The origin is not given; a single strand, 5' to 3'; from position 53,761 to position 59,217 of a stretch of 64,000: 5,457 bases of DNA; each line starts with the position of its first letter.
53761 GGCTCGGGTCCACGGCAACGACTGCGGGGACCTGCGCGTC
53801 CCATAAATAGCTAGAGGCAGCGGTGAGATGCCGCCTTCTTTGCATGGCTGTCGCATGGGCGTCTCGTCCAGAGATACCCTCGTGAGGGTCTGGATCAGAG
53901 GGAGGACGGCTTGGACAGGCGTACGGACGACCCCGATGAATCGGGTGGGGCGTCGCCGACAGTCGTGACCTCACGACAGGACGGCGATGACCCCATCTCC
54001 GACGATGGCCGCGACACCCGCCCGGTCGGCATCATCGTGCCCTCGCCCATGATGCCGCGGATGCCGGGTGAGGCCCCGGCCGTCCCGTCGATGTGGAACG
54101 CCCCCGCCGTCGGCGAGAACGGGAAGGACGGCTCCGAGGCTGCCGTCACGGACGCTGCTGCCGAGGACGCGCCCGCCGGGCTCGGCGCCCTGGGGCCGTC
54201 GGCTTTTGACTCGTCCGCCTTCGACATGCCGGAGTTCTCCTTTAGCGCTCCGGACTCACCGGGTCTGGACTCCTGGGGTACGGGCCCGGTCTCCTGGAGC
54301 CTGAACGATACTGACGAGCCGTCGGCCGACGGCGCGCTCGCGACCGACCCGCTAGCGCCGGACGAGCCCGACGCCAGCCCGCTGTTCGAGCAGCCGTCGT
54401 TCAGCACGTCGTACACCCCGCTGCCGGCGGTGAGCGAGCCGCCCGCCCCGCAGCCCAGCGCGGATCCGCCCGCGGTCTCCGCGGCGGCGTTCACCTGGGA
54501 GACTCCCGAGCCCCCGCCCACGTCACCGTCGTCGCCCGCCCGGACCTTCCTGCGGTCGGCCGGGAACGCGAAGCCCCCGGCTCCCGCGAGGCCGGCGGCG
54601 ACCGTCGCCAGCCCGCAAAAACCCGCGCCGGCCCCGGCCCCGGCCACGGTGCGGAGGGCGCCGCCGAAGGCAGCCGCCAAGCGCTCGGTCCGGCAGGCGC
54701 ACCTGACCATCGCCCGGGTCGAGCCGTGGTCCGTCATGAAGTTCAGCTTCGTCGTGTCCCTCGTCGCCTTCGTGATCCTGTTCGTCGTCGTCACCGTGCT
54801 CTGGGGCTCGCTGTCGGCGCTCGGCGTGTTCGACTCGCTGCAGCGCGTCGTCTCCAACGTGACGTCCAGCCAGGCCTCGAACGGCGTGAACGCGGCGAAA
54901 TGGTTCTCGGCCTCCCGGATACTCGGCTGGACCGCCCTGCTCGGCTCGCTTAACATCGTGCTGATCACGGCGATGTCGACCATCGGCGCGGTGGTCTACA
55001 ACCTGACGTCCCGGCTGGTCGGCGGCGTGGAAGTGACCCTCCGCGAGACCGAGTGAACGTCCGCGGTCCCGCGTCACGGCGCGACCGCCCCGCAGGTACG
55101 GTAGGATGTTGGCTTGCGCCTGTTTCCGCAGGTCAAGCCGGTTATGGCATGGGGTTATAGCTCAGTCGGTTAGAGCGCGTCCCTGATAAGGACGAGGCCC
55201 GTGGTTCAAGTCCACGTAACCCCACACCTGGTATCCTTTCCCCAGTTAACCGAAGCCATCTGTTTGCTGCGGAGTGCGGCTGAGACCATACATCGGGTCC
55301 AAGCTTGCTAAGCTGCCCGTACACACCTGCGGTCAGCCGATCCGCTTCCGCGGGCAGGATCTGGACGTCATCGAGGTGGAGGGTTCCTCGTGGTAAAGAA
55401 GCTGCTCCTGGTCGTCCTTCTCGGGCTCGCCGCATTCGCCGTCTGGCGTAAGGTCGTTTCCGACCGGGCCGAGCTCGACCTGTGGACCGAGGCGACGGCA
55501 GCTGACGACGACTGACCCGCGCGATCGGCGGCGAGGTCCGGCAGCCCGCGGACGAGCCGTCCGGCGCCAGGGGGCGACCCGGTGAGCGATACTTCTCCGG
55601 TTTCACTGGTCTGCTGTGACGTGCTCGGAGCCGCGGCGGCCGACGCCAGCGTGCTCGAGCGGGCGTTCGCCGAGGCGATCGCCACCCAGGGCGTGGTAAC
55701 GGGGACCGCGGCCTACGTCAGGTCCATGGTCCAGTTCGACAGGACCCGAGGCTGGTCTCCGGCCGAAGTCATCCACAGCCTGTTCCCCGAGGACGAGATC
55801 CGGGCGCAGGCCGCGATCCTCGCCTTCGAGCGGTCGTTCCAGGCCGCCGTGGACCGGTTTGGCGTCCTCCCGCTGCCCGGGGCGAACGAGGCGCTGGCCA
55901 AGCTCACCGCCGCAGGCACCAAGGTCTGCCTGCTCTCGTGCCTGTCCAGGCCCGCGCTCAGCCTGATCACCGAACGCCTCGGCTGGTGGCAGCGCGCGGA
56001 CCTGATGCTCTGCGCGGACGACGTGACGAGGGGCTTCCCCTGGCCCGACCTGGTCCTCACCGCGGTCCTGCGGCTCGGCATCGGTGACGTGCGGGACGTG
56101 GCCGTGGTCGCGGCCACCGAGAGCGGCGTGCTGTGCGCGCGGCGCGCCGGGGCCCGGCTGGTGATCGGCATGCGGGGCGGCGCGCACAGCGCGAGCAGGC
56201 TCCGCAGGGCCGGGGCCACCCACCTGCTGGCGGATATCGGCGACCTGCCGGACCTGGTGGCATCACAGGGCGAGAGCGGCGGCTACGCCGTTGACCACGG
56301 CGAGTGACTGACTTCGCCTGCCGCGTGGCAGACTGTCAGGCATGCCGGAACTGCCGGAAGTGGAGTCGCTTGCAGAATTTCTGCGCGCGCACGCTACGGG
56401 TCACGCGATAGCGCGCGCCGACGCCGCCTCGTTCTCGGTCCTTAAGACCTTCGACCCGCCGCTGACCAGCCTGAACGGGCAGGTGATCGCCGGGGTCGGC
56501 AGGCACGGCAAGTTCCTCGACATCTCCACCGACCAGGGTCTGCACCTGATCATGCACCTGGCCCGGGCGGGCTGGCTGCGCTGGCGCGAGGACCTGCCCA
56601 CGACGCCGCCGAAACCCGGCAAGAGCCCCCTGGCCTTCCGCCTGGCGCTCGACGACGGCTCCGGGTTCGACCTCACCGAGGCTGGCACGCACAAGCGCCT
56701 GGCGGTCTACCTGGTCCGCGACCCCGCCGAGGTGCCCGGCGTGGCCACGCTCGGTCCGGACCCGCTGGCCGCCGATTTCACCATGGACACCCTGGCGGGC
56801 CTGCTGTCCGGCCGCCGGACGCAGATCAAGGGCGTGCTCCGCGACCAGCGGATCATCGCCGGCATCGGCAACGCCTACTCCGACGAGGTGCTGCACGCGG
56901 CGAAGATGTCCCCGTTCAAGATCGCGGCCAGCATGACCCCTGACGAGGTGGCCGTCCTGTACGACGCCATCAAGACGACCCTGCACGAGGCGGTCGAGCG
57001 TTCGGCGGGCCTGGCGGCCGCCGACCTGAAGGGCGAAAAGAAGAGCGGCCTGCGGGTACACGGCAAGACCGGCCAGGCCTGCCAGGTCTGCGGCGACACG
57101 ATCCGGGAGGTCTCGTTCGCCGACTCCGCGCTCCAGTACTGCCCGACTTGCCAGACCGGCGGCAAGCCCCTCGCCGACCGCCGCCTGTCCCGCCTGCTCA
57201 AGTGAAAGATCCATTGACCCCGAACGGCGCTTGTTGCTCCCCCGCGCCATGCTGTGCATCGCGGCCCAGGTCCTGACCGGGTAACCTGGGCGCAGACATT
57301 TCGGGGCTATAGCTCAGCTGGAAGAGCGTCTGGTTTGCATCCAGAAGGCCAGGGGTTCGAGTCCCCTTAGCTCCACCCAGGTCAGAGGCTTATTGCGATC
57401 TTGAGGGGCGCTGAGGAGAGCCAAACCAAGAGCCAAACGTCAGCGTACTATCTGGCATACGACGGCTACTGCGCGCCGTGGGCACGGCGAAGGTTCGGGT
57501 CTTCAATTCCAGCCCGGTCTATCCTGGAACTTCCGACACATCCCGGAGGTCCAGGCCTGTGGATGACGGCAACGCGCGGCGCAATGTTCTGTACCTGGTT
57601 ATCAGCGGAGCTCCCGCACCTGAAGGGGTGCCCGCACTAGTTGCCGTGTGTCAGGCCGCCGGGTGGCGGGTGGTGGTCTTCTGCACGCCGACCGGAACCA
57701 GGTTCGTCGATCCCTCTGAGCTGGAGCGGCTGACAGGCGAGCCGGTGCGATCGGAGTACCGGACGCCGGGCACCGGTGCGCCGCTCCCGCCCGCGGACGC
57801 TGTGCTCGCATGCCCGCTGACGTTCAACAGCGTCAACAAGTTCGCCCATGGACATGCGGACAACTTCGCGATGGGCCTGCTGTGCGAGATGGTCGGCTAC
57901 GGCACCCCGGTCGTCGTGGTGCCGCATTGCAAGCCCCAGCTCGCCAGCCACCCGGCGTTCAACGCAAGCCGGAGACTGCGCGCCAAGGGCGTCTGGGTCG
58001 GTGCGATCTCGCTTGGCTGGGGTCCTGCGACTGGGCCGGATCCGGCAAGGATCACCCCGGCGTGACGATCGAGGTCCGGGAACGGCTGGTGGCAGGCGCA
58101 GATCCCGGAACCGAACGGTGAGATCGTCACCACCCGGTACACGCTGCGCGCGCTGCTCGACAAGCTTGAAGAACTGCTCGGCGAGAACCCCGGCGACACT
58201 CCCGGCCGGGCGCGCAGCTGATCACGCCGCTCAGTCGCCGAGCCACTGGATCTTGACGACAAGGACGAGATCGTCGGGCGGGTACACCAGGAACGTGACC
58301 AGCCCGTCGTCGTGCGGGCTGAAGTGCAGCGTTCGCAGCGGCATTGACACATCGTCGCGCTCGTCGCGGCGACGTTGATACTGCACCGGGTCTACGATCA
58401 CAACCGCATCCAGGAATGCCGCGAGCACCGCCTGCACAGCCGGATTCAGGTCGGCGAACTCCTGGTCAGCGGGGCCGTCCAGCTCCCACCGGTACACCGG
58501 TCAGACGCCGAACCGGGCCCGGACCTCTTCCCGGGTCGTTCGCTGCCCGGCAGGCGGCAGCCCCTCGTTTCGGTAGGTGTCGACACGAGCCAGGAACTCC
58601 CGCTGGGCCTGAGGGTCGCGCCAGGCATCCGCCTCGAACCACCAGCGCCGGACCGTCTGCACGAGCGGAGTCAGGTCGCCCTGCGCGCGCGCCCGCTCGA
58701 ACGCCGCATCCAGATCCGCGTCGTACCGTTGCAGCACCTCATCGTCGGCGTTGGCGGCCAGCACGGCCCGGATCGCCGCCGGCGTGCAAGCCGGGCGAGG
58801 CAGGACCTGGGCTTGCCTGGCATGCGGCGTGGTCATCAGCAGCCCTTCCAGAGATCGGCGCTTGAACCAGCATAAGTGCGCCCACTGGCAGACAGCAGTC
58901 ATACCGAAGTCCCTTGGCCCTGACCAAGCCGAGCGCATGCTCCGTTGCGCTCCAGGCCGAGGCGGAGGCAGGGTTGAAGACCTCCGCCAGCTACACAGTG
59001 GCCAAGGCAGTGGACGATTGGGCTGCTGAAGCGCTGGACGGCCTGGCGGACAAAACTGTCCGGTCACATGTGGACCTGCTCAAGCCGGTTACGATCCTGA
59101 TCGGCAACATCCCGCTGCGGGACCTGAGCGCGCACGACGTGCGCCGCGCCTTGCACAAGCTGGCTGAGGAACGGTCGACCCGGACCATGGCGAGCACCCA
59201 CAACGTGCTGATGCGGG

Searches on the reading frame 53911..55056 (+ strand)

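Call 50: search_protein_families(library=pfam, proteins=[window:53911-55056:+], max_evalue=0.001)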
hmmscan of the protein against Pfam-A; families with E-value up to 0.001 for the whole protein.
window:53911-55056:+ (381 aa): 1 family
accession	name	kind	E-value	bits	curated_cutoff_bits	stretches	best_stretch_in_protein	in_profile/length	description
PF12089.13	DUF3566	-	9.6e-37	126.4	22.2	1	261-379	2-118/118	Transmembrane domain of unknown function (DUF3566)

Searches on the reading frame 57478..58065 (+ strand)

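Call 3: search_protein_families(library=pfam, proteins=[window:57478-58065:+], max_evalue=0.01)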
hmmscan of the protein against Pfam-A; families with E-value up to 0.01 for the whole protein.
window:57478-58065:+ (195 aa): 1 family
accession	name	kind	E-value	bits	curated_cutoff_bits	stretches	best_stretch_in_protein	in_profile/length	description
PF02441.25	Flavoprotein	-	3.7e-10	40.1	22.7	1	39-157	4-112/162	Flavoprotein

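Call 69: search_protein_families(library=ncbifam, proteins=[window:57478-58065:+], max_evalue=0.1)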
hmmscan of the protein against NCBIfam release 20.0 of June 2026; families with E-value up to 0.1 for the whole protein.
window:57478-58065:+ (195 aa): 3 families
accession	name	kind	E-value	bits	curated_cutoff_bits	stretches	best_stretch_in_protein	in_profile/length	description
TIGR00521.1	coaBC_dfp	equivalog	1.5e-09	37.4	219.7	1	35-162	4-133/392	bifunctional phosphopantothenoylcysteine decarboxylase/phosphopantothenate--cysteine ligase CoaBC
TIGR02113.1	coaC_strep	equivalog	0.0018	18.1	261.4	1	42-149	7-119/177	phosphopantothenoylcysteine decarboxylase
TIGR02852.1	spore_dpaB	equivalog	0.014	14.8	229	1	74-132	44-106/187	dipicolinate synthase subunit B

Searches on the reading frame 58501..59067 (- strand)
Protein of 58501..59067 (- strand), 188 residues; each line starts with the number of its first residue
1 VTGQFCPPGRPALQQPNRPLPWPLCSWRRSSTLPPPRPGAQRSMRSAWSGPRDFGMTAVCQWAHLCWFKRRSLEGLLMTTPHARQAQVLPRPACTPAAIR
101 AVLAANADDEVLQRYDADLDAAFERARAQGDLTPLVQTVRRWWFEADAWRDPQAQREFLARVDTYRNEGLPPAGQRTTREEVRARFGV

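Call 3: search_protein_families(library=pfam, proteins=[window:58501-59067:-], max_evalue=0.01)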
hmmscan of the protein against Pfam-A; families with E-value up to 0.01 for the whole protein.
window:58501-59067:- (188 aa): 1 family
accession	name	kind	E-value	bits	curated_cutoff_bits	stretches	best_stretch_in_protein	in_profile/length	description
PF19760.4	DUF6247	-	1.9e-15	57.3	26.9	1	90-181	4-91/99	Family of unknown function (DUF6247)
